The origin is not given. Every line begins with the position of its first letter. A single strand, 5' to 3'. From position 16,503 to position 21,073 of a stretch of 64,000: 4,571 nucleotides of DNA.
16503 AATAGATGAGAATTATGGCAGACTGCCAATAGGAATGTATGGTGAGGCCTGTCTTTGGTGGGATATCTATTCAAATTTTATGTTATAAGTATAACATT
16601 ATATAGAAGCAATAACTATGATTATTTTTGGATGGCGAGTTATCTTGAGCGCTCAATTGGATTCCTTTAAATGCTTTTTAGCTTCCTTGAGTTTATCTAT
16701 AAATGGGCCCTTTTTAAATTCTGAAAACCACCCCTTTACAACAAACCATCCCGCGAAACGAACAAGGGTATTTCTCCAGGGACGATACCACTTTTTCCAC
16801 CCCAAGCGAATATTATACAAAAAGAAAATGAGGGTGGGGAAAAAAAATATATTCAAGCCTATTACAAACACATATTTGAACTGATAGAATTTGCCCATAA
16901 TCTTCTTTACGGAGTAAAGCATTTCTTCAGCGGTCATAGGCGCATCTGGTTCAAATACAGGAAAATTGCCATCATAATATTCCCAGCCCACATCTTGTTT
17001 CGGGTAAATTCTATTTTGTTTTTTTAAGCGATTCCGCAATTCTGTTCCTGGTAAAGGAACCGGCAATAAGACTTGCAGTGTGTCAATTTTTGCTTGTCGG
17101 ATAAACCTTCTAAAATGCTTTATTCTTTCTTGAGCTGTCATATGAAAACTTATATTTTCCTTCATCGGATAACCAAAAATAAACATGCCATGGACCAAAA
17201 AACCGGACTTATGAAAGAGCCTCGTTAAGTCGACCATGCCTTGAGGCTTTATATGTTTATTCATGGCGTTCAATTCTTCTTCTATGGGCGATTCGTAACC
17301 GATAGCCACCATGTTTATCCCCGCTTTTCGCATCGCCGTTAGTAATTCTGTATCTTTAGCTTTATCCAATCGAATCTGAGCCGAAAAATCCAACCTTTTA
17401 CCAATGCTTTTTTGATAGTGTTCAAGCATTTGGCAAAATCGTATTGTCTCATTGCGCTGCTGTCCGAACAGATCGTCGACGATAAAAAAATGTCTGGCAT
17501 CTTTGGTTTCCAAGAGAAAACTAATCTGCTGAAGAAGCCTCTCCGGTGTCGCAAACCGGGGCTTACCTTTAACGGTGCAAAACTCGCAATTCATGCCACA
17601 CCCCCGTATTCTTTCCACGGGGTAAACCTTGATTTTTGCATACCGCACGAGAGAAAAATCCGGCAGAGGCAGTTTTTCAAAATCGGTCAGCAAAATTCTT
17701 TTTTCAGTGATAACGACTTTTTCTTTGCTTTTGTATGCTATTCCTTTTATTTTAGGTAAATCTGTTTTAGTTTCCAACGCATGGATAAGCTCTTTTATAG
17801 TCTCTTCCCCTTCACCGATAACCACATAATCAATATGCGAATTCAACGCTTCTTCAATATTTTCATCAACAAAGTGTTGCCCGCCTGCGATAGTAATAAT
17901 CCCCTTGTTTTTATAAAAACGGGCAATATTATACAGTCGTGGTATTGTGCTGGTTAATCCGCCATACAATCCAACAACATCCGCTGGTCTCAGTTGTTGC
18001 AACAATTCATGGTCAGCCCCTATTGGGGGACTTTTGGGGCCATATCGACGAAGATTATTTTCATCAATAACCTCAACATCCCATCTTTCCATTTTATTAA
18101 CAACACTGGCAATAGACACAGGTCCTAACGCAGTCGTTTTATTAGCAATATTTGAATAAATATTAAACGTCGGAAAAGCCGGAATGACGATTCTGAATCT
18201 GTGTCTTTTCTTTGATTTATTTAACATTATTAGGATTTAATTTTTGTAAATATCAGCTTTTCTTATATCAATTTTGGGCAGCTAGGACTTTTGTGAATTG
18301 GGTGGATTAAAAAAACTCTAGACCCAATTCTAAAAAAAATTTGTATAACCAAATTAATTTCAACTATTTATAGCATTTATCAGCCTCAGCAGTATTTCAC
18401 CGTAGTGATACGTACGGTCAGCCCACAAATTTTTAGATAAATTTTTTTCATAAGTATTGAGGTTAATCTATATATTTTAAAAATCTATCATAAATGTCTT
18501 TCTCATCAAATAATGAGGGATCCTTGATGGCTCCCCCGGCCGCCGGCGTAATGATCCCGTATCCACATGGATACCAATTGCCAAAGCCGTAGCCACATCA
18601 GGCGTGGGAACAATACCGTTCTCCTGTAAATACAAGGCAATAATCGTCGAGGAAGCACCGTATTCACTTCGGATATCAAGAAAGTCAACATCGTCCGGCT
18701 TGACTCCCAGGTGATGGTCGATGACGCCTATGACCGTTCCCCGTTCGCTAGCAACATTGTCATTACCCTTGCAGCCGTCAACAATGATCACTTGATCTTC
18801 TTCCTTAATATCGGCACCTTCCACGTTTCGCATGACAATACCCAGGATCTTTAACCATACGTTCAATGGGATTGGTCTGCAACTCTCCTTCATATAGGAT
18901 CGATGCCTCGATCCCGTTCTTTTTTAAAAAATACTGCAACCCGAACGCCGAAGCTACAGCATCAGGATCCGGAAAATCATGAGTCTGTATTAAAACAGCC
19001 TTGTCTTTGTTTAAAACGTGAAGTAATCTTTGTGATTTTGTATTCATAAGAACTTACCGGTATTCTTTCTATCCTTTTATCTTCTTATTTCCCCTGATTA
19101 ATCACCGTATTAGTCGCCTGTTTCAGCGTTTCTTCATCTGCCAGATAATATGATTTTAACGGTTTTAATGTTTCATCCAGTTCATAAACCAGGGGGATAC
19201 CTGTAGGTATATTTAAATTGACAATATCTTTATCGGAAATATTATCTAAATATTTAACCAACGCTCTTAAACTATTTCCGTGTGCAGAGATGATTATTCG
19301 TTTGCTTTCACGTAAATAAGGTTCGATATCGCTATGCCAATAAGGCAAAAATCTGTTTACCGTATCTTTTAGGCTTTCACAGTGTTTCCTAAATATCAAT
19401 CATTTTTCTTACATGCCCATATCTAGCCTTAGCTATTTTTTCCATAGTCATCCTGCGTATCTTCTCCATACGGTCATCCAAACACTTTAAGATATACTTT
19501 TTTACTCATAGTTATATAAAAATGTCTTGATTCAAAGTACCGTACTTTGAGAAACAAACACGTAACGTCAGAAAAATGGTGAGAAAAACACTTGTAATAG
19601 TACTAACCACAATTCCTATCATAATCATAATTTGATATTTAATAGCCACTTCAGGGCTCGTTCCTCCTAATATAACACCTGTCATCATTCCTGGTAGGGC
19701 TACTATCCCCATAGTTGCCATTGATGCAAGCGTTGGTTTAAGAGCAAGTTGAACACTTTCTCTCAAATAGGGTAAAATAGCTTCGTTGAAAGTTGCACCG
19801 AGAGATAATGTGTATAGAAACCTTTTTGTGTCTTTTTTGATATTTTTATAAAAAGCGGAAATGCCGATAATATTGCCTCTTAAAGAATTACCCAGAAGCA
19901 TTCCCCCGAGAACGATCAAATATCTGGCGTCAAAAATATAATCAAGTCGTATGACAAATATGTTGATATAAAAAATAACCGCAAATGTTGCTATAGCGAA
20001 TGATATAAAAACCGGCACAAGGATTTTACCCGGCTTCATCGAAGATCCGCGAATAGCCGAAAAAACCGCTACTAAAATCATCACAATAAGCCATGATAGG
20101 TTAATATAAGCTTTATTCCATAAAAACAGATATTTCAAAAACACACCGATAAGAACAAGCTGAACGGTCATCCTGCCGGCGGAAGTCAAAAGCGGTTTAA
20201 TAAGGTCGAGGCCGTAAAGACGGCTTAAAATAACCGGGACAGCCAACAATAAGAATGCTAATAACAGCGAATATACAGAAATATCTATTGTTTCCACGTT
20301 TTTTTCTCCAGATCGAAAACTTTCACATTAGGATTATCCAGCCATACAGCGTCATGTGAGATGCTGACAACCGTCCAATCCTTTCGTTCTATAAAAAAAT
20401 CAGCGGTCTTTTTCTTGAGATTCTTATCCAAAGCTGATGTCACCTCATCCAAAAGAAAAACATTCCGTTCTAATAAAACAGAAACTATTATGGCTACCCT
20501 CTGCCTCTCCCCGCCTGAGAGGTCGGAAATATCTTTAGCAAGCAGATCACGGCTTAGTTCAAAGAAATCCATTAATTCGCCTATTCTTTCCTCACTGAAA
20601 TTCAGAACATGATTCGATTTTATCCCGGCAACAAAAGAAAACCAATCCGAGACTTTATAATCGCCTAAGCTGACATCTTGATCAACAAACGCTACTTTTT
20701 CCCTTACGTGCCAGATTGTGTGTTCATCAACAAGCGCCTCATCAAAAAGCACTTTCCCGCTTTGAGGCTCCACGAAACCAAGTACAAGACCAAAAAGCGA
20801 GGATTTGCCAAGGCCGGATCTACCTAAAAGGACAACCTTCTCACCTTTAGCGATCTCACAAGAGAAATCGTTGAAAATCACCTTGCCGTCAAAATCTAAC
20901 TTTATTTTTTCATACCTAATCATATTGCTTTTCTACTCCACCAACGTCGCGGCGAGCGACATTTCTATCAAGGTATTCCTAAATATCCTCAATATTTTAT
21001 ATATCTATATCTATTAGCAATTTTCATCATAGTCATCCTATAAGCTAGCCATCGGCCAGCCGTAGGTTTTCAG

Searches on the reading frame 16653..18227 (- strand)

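Call 95: search_protein_families(library=pfam, proteins=[window:16653-18227:-], max_evalue=0.001)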
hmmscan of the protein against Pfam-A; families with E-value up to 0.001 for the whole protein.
window:16653-18227:- (524 aa): 3 families
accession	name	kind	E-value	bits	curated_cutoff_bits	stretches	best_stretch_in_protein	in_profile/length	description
PF04055.27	Radical_SAM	-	3.9e-11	43.8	29.5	1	205-354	2-152/166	Radical SAM superfamily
PF02310.24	B12-binding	-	6.8e-11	42.5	32.1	1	26-147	7-120/121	B12 binding domain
PF19864.5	Radical_SAM_N2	-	0.00057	19.8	29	0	111-154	88-128/151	Radical SAM proteins, N-terminal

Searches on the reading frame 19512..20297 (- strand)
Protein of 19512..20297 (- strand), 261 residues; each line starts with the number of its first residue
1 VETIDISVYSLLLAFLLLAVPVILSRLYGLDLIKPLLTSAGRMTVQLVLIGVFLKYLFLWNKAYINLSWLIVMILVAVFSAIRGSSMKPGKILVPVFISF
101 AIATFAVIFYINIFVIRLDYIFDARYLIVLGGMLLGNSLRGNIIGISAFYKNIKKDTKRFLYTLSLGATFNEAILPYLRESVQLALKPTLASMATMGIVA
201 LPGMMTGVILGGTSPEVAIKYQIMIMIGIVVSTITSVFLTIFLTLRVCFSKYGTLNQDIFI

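Call 95: search_protein_families(library=pfam, proteins=[window:19512-20297:-], max_evalue=0.001)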
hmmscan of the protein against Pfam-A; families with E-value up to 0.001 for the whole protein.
window:19512-20297:- (261 aa): 1 family
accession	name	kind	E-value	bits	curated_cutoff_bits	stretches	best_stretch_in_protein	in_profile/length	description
PF03649.18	UPF0014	-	1.5e-68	231.2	22.6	1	9-249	2-242/242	Uncharacterised protein family (UPF0014)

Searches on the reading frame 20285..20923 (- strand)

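Call 95: search_protein_families(library=pfam, proteins=[window:20285-20923:-], max_evalue=0.001)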
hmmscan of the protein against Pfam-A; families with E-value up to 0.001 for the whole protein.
window:20285-20923:- (212 aa): 2 families
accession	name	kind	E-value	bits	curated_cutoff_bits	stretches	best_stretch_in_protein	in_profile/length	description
PF00005.33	ABC_tran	-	4.7e-25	89.2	25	1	18-163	2-137/137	ABC transporter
PF02463.25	SMC_N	-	4.5e-05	23.4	40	1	31-203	28-212/220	RecF/RecN/SMC N terminal domain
